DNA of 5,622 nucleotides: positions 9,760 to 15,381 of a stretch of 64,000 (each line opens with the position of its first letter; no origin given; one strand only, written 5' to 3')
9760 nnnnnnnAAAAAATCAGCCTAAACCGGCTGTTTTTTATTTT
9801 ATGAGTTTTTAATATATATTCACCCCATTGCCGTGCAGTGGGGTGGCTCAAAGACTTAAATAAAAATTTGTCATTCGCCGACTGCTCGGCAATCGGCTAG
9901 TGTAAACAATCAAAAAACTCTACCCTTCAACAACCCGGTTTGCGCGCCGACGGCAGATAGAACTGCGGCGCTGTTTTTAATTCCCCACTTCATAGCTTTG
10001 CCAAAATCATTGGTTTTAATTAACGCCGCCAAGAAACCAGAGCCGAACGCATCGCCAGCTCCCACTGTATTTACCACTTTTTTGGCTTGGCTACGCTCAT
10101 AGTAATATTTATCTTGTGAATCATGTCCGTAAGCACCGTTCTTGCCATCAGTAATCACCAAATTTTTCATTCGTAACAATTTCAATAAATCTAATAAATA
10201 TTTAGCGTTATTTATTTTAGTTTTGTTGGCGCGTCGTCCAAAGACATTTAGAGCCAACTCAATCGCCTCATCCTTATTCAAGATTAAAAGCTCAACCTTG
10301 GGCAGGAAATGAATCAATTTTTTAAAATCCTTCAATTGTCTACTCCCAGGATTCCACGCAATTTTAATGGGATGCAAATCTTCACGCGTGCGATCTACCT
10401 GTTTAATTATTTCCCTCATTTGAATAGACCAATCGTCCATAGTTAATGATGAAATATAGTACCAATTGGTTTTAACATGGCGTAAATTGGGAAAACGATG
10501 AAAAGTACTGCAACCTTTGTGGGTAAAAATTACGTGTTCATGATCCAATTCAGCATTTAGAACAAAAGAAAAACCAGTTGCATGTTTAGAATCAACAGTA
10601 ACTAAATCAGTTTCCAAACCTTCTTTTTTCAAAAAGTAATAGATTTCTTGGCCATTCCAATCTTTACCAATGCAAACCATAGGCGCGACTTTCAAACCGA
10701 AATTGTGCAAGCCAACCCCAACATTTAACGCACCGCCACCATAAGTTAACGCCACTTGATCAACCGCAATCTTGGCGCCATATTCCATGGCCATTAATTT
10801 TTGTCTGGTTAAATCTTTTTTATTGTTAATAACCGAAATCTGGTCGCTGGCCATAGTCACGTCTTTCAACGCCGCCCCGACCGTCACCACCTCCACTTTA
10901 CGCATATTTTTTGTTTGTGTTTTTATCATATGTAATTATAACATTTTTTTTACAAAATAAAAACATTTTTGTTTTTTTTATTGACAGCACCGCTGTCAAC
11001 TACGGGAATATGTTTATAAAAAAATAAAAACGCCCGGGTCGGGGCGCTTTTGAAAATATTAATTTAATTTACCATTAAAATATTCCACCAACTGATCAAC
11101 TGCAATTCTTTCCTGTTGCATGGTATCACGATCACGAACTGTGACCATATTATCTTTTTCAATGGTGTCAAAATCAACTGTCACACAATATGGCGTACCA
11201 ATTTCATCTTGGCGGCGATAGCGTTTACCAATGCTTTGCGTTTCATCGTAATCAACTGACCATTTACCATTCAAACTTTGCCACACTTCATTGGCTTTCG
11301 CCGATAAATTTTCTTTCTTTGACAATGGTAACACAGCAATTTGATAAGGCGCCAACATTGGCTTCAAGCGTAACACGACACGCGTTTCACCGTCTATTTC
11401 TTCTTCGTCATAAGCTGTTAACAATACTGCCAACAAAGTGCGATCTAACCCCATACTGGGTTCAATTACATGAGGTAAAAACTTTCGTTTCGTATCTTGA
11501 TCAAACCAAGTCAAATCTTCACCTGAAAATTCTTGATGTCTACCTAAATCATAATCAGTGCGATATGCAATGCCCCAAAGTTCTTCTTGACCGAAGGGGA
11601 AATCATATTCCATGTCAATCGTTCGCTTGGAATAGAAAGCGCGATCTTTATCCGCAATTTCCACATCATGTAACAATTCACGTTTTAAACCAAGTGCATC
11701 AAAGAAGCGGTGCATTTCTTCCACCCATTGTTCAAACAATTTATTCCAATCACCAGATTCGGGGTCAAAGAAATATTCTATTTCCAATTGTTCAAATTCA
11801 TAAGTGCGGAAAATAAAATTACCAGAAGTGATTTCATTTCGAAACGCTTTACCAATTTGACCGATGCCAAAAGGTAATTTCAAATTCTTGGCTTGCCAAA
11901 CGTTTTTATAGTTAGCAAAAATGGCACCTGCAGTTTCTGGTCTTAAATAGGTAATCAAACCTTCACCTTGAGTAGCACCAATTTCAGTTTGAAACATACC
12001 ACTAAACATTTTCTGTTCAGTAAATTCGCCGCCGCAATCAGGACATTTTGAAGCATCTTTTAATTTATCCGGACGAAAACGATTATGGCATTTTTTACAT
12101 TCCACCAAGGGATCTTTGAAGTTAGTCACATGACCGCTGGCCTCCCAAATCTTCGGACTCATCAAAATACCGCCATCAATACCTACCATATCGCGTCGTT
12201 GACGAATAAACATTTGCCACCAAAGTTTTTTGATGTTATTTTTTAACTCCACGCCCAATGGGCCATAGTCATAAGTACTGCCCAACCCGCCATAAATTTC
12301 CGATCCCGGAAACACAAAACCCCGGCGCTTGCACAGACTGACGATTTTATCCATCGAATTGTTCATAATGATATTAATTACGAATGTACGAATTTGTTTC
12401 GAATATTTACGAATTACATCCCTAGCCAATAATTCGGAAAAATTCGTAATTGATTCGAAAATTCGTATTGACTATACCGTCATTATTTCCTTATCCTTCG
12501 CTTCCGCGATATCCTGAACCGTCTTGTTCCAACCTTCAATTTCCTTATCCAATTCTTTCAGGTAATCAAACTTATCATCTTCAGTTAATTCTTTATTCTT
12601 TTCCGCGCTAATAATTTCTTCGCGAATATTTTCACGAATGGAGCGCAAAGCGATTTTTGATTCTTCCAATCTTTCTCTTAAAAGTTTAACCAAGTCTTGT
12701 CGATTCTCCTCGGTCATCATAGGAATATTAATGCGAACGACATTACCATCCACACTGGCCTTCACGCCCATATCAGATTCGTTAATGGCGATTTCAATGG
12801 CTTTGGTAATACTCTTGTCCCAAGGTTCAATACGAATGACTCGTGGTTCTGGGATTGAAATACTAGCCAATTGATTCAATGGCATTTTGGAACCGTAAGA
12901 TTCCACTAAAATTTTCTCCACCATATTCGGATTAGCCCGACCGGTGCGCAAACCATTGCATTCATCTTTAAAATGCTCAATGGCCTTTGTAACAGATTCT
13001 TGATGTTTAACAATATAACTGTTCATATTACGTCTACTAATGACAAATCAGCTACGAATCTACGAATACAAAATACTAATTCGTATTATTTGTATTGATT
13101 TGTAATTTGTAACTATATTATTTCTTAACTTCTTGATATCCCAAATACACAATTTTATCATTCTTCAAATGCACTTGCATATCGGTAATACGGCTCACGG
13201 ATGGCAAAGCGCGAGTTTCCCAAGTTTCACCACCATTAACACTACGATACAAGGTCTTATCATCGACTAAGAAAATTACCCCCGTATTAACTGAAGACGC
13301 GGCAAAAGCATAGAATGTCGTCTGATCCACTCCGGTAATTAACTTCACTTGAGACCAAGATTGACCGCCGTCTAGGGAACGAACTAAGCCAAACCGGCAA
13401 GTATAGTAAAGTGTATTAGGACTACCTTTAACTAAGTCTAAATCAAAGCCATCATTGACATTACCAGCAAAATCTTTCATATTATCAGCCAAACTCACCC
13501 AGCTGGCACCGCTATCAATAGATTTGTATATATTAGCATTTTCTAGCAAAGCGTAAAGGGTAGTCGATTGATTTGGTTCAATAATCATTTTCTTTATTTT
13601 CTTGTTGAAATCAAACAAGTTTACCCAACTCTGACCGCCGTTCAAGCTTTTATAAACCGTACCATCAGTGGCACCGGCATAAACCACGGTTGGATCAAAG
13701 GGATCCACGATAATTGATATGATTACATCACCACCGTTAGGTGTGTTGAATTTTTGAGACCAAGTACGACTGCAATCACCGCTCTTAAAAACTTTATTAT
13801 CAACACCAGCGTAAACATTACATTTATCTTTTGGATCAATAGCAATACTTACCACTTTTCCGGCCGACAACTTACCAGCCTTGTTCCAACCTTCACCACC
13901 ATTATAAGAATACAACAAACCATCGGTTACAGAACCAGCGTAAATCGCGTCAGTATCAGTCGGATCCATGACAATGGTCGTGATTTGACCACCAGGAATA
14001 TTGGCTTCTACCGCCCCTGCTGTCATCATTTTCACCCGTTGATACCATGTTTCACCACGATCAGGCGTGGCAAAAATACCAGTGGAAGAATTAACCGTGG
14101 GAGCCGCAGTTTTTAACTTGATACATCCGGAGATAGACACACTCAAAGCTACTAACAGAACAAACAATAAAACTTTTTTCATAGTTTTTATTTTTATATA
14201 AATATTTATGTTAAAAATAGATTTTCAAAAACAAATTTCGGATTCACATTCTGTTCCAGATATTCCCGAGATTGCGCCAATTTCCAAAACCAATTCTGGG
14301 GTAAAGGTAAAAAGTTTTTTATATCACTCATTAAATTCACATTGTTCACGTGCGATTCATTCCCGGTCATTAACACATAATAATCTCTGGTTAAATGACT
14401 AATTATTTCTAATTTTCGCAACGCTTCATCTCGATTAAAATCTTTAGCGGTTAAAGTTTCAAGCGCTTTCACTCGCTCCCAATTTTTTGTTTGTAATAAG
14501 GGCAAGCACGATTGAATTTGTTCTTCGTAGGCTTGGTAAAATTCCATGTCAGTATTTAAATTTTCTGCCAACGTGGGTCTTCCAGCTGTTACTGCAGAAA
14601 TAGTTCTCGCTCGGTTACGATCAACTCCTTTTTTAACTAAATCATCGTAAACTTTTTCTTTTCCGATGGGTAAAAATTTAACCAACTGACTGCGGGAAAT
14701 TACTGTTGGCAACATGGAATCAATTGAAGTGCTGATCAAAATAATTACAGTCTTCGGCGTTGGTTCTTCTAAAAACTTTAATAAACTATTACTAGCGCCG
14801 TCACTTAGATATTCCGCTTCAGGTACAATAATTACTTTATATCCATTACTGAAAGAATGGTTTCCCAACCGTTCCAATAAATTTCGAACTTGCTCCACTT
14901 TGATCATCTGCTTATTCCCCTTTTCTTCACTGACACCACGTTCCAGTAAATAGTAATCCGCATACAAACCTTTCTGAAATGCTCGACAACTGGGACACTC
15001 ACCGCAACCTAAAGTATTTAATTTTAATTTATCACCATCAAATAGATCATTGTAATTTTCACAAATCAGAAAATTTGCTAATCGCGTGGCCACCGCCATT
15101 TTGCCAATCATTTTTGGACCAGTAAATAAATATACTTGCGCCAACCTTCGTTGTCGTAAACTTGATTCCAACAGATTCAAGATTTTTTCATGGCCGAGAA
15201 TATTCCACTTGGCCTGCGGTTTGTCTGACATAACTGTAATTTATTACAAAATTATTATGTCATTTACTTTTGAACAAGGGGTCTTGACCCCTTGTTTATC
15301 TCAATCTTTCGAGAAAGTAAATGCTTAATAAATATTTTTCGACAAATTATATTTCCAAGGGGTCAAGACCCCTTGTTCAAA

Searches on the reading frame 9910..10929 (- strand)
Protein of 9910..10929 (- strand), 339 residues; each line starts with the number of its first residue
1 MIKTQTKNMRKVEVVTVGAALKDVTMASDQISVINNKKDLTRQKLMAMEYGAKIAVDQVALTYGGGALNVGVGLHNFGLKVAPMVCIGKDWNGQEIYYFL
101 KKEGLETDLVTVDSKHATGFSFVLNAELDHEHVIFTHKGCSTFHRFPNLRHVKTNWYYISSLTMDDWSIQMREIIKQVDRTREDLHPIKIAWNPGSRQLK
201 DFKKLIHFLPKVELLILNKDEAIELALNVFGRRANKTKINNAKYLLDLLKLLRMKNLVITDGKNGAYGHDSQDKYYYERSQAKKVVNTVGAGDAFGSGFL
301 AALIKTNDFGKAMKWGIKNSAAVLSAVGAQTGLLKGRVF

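Call 85: search_protein_families(library=pfam, proteins=[window:9910-10929:-], max_evalue=0.001)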
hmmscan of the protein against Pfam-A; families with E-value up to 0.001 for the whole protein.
window:9910-10929:- (339 aa): 1 family
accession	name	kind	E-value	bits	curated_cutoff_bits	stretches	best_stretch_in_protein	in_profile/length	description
PF00294.29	PfkB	-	9.8e-34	117.5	25.8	1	49-332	18-298/302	pfkB family carbohydrate kinase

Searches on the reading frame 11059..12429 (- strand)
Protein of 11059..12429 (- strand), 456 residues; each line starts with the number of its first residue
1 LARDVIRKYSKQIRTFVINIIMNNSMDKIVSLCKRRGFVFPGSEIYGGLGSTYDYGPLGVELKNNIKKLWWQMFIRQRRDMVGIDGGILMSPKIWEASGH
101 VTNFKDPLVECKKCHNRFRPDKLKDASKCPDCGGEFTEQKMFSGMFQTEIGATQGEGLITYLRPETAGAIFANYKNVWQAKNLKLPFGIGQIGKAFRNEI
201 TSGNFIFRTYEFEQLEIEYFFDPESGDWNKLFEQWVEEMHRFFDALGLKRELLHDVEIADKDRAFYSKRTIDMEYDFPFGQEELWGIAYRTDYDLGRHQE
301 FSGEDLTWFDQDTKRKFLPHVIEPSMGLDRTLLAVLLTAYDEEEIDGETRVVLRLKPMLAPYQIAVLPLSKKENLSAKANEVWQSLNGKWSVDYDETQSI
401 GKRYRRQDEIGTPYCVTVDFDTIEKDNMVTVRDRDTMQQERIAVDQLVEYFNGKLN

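Call 27: search_protein_families(library=pfam, proteins=[window:11059-12429:-], max_evalue=0.001)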
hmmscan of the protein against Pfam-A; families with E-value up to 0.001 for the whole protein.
window:11059-12429:- (456 aa): 2 families
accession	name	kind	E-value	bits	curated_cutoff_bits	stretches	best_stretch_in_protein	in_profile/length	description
PF03129.25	HGTP_anticodon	-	2.5e-22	79.3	21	1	363-451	1-91/94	Anticodon binding domain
PF00587.30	tRNA-synt_2b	-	1.8e-12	48.1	29.3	1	161-336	12-176/179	tRNA synthetase class II core domain (G, H, P, S and T)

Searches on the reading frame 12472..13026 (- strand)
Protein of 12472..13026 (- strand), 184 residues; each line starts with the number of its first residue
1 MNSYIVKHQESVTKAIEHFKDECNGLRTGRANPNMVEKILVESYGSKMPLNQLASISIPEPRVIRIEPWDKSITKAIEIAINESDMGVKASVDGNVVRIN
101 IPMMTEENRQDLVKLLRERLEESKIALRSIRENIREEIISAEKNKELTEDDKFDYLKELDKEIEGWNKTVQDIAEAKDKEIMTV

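Call 7: search_protein_families(library=ncbifam, proteins=[window:12472-13026:-])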
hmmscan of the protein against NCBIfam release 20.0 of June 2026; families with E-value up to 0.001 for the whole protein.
window:12472-13026:- (184 aa): 1 family
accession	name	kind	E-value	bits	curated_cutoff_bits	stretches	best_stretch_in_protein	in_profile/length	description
TIGR00496.1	frr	equivalog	3.9e-51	173.2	149.1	1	10-184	2-176/176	ribosome recycling factor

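Call 10: find_encoding_contigs(protein=window:12472-13026:-, flank=3000, max_places=6)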
Protein window:12472-13026:- (184 aa): 1 contig read that carries it; 1 place shown.
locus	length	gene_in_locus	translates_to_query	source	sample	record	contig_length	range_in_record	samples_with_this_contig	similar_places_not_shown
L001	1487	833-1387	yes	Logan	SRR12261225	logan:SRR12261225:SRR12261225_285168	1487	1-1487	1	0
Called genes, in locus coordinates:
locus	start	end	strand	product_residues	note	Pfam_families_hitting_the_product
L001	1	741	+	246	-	?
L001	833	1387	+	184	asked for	PF01765:RRF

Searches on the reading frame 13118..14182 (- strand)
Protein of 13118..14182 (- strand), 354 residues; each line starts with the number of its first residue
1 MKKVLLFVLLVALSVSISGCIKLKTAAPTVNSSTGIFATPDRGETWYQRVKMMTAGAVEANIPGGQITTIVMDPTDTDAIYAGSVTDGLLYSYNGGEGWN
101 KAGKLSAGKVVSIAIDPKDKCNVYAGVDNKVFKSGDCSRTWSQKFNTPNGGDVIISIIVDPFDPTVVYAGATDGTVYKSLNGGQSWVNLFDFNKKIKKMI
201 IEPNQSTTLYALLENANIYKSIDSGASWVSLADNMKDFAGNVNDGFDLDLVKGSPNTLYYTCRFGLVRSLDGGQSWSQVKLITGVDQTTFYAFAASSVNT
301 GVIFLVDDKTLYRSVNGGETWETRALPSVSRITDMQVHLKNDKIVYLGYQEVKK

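Call 27: search_protein_families(library=pfam, proteins=[window:13118-14182:-], max_evalue=0.001)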
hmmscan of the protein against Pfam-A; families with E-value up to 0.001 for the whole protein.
window:13118-14182:- (354 aa): 4 families
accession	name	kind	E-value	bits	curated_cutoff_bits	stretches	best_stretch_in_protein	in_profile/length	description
PF15902.12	Sortilin-Vps10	-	5e-21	75.4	33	2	266-347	3-86/446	Sortilin, neurotensin receptor 3,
PF14870.12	PSII_BNR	-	6.2e-07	29.4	27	0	28-188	119-268/303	Photosynthesis system II assembly factor YCF48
PF02012.26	BNR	-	4.6e-06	26.3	27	0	312-323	1-12/12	BNR/Asp-box repeat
PF19755.4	DUF6242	-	8.4e-06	26.2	29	0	167-228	157-217/217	Domain of unknown function (DUF6242)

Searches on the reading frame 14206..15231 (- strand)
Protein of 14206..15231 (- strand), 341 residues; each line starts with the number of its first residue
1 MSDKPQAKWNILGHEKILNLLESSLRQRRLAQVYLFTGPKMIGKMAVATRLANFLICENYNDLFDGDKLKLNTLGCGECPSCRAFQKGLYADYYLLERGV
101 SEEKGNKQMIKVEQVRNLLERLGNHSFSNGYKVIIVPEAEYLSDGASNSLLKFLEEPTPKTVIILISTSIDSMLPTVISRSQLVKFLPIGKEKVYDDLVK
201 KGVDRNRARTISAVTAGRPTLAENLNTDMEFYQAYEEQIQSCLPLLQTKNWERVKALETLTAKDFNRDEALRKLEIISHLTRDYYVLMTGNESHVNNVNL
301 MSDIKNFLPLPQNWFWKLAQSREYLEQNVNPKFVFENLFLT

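Call 86: search_protein_families(library=pfam, proteins=[window:14206-15231:-], max_evalue=0.001)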
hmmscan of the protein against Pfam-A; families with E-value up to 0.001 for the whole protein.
window:14206-15231:- (341 aa): 2 families
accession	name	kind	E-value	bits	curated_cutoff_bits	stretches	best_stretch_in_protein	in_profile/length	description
PF13177.12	DNA_pol3_delta2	-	4.1e-43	147.6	27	1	14-188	2-159/161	DNA polymerase III, delta subunit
PF22132.1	TilS-like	-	0.00063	19.6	30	0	103-133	27-57/66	TilS-like substrate binding domain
